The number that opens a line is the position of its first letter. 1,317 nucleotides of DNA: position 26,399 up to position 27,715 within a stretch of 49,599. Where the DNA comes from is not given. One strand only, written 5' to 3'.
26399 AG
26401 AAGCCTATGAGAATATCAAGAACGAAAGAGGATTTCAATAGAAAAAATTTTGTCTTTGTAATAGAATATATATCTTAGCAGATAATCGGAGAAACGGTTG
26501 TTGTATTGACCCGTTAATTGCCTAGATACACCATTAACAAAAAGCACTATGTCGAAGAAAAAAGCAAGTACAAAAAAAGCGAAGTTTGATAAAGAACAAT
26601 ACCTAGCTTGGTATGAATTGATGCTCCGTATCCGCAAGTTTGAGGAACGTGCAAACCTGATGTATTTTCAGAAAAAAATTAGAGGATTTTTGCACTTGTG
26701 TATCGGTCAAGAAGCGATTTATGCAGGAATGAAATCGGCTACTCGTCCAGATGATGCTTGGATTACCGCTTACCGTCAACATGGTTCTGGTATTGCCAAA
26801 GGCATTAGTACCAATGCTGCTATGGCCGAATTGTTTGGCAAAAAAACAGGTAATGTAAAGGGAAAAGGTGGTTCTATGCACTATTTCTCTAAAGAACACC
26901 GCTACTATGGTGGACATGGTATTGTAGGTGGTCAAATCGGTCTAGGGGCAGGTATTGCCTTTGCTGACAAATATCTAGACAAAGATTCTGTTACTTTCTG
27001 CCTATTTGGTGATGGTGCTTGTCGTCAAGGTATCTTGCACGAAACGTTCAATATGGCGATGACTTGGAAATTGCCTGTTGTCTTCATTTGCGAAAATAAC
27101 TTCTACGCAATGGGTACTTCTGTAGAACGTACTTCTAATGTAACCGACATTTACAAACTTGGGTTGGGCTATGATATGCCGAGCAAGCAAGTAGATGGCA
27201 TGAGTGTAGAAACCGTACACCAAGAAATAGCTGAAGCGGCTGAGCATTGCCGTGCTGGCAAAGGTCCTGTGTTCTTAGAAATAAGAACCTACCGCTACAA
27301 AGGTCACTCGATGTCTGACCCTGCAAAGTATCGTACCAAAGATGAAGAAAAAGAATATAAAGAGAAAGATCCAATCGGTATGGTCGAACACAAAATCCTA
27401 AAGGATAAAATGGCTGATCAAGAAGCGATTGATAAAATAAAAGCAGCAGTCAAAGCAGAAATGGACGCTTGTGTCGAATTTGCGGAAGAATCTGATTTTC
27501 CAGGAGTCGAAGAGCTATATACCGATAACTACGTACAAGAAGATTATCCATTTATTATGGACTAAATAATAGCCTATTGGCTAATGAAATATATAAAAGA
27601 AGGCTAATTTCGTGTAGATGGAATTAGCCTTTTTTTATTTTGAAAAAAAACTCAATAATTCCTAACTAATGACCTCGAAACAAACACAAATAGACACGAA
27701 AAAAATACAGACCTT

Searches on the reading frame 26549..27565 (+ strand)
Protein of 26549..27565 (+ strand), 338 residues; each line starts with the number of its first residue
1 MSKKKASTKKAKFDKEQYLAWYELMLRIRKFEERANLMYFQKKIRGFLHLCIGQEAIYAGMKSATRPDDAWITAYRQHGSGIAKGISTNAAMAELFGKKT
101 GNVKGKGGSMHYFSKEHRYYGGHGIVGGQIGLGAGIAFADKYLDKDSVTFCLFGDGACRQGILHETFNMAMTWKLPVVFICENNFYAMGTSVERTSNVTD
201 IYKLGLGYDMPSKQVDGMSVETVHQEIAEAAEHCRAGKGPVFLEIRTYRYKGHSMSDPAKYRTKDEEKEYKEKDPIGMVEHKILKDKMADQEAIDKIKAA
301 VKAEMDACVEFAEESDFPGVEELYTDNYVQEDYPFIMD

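Call 41: search_protein_families(library=pfam, proteins=[window:26549-27565:+])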
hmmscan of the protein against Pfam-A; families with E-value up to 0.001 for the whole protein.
window:26549-27565:+ (338 aa): 4 families
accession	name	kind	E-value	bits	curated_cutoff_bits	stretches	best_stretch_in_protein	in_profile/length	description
PF00676.26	E1_dh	-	8.5e-90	301.2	22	1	25-319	3-298/300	Dehydrogenase E1 component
PF02775.26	TPP_enzyme_C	-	6.1e-07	29.8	21.9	1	113-245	15-151/151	Thiamine pyrophosphate enzyme, C-terminal TPP binding domain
PF13292.11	DXP_synthase_N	-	0.00031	20.6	21.2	1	124-234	111-221/274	1-deoxy-D-xylulose-5-phosphate synthase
PF00456.26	Transketolase_N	-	0.00059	19.3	22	1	145-248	143-244/334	Transketolase, thiamine diphosphate binding domain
